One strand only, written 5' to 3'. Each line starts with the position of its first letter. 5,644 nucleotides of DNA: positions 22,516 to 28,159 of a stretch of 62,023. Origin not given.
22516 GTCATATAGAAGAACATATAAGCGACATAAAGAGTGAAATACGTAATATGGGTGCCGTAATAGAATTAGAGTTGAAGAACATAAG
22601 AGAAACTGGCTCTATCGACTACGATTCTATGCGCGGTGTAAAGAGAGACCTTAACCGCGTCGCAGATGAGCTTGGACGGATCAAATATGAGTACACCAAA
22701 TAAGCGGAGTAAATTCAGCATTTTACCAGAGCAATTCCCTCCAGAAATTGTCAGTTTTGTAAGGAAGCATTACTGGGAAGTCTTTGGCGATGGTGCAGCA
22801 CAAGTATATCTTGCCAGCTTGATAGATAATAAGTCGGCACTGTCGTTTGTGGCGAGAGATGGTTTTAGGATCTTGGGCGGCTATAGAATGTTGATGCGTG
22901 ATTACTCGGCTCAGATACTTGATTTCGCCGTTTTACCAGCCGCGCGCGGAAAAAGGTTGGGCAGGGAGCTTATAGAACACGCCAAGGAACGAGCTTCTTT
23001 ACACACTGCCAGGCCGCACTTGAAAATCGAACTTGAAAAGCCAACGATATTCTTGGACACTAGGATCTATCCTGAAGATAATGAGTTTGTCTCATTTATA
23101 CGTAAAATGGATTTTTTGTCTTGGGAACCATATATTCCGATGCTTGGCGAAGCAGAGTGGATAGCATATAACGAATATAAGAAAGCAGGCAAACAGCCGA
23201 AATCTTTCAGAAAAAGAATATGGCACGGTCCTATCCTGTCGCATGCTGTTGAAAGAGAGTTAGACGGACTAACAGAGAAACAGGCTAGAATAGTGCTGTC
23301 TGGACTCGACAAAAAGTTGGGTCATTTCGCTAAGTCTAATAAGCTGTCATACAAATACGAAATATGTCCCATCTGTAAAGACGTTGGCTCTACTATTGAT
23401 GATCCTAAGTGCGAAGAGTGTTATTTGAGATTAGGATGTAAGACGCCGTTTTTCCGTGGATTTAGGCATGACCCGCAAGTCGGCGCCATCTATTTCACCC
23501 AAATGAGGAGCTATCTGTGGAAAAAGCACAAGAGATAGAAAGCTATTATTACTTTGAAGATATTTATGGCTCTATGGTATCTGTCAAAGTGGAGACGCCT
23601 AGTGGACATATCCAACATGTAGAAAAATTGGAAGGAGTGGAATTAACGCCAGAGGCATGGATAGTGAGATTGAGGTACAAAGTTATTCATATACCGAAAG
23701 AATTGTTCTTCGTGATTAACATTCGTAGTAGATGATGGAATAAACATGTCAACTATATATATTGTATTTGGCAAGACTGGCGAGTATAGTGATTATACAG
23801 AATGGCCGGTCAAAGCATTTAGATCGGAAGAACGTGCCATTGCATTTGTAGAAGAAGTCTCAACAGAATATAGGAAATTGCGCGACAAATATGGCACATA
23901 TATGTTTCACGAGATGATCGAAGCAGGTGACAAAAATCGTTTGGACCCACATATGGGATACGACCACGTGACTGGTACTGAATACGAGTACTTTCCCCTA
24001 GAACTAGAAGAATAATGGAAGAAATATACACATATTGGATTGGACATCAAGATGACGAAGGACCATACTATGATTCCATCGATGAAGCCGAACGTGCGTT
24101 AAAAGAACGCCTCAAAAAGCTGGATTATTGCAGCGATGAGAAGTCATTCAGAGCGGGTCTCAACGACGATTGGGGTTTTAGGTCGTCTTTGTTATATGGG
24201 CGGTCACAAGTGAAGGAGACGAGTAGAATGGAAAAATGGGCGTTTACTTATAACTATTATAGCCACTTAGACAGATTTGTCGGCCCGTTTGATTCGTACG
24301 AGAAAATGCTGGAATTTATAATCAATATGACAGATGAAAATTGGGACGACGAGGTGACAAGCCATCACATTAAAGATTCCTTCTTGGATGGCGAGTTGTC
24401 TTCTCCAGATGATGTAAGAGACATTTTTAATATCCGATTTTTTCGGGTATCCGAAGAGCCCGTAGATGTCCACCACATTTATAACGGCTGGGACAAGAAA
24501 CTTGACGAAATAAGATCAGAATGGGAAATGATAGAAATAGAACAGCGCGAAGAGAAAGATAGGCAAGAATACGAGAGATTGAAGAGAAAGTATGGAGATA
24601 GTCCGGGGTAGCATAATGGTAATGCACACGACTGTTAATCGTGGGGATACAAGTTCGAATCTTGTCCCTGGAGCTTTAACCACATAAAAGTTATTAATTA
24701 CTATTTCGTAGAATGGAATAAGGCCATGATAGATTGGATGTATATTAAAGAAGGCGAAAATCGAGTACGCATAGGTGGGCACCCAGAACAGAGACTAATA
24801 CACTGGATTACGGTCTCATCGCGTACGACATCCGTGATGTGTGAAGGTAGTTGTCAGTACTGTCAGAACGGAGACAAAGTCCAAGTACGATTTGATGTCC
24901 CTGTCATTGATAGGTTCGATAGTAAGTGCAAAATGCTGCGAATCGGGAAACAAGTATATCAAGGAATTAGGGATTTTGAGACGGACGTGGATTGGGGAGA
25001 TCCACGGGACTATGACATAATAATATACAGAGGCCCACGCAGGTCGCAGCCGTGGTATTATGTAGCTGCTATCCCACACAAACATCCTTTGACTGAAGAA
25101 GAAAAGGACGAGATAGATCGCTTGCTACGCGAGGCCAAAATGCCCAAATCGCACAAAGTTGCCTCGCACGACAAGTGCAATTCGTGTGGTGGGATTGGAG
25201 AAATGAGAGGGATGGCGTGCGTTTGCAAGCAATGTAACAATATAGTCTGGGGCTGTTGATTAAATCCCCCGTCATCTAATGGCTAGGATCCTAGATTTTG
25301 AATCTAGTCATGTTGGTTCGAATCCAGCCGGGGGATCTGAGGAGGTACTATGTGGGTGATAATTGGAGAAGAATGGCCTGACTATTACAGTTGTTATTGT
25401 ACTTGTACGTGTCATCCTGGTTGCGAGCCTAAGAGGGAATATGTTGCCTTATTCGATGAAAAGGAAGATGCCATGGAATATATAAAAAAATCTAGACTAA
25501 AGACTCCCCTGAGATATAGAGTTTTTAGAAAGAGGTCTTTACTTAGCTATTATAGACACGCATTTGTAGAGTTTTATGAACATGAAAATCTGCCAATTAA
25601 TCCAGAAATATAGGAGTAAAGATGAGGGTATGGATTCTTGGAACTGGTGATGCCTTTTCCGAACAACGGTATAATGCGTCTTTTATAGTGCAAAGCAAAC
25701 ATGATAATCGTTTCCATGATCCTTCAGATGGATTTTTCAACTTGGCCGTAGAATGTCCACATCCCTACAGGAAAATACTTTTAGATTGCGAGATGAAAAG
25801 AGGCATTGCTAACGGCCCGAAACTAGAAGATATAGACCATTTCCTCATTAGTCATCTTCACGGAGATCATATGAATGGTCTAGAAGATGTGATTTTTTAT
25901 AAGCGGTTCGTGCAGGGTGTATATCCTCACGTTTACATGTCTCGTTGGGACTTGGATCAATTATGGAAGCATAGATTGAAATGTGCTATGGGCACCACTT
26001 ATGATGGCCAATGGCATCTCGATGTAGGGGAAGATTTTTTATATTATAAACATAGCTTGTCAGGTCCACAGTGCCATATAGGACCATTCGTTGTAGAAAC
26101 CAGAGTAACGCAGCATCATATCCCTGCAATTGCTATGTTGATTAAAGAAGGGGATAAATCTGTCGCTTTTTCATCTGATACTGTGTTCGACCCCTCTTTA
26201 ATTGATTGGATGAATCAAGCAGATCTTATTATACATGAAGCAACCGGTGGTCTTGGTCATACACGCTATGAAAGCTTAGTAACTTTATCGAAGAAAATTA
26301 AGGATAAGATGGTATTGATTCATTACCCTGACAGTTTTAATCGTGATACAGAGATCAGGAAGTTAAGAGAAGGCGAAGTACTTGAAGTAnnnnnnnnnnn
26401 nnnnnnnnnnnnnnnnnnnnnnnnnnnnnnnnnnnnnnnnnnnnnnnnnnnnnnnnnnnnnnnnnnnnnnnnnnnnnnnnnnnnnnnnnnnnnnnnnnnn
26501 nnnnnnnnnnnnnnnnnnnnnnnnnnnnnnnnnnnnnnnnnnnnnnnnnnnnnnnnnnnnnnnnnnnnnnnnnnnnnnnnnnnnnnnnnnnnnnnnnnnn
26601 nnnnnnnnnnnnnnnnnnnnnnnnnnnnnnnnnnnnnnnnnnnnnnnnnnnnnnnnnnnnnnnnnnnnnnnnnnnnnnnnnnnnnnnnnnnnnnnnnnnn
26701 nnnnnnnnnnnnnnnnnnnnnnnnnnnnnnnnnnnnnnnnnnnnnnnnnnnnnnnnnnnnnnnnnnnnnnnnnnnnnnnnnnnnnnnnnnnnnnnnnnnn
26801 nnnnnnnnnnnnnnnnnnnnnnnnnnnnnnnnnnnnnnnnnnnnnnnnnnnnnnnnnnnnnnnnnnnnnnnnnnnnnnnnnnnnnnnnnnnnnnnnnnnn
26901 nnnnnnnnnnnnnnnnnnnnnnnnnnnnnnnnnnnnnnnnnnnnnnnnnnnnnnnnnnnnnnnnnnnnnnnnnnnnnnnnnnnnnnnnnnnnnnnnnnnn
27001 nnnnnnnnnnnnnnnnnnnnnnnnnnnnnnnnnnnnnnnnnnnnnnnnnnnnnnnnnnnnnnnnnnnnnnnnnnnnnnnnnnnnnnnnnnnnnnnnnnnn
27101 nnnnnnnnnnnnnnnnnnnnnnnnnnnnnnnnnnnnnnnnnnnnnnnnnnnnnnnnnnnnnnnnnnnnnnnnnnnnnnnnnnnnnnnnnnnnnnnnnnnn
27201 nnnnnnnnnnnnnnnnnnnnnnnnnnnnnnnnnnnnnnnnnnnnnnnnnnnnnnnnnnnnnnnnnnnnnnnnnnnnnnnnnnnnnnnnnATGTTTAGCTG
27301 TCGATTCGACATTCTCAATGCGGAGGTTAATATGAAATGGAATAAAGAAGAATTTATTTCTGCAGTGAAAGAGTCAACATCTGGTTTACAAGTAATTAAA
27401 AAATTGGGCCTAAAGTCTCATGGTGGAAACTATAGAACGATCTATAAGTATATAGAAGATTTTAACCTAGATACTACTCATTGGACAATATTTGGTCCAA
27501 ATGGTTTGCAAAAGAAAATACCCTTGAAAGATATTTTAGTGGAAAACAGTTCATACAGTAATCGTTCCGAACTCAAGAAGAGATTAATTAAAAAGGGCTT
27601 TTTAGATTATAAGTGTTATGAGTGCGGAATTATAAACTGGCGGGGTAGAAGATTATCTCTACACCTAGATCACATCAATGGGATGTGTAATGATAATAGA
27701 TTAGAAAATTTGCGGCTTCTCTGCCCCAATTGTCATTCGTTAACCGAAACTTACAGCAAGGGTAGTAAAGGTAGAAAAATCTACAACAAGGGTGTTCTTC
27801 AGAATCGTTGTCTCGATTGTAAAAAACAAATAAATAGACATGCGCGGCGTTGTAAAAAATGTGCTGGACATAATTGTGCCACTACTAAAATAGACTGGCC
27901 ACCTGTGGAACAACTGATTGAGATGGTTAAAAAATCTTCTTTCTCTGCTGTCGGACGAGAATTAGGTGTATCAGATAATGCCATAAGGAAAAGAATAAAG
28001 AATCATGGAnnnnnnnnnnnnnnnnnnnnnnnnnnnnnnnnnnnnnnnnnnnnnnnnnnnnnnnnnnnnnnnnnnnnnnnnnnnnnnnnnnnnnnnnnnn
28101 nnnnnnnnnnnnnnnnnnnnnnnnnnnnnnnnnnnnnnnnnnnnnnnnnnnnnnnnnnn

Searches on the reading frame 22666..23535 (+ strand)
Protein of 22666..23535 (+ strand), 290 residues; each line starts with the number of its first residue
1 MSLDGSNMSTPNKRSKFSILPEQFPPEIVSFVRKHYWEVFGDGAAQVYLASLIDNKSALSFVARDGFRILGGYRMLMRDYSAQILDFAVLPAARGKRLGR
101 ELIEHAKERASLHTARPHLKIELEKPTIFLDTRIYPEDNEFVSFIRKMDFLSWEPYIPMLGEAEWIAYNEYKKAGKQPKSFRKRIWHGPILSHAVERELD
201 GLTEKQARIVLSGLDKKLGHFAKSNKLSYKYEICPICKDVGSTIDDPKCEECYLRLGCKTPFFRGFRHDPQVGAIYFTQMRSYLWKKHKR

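Call 28: search_protein_families(library=pfam, proteins=[window:22666-23535:+], max_evalue=0.001)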
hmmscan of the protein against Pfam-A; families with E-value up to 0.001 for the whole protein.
window:22666-23535:+ (290 aa): 3 families
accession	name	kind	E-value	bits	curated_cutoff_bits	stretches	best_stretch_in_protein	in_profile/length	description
PF00583.31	Acetyltransf_1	-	1.8e-07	31.9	20.7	1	34-112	6-90/116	Acetyltransferase (GNAT) family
PF13508.13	Acetyltransf_7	-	3.6e-07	30.9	27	1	60-113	5-58/84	Acetyltransferase (GNAT) domain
PF13673.13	Acetyltransf_10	-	6e-05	23.5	23.6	1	48-116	21-86/128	Acetyltransferase (GNAT) domain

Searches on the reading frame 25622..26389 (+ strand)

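Call 49: search_protein_families(library=pfam, proteins=[window:25622-26389:+], max_evalue=0.01)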
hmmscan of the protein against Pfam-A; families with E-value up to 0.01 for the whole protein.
window:25622-26389:+ (256 aa): 3 families
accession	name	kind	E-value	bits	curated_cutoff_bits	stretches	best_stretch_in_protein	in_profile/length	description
PF23023.1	Anti-Pycsar_Apyc1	-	6.8e-10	39.3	50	1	5-240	7-226/250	Anti-Pycsar protein Apyc1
PF12706.13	Lactamase_B_2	-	6.4e-09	36.1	27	1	52-235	3-200/200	Beta-lactamase superfamily domain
PF00753.33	Lactamase_B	-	7.8e-07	29.7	22.7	1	64-231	37-185/196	Metallo-beta-lactamase superfamily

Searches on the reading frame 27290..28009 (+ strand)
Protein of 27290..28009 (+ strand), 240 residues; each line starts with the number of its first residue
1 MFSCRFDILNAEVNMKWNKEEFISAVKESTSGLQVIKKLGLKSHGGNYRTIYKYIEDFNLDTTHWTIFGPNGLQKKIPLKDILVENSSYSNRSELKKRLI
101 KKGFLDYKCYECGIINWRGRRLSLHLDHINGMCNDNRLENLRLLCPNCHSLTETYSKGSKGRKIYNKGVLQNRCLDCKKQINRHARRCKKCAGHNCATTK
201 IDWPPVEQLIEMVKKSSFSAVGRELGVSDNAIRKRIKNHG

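Call 49: search_protein_families(library=pfam, proteins=[window:27290-28009:+], max_evalue=0.01)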
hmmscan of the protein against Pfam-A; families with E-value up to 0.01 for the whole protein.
window:27290-28009:+ (240 aa): 3 families
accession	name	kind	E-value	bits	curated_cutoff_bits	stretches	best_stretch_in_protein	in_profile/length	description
PF13542.12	HTH_Tnp_ISL3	-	0.00033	20.5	27.4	1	208-239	19-50/51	Helix-turn-helix domain of transposase family ISL3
PF13404.12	HTH_AsnC-type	-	0.0089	16.3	27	0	217-237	19-39/42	AsnC-type helix-turn-helix domain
PF01527.26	HTH_Tnp_1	-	0.0091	16.6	24.1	0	16-58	6-47/75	Transposase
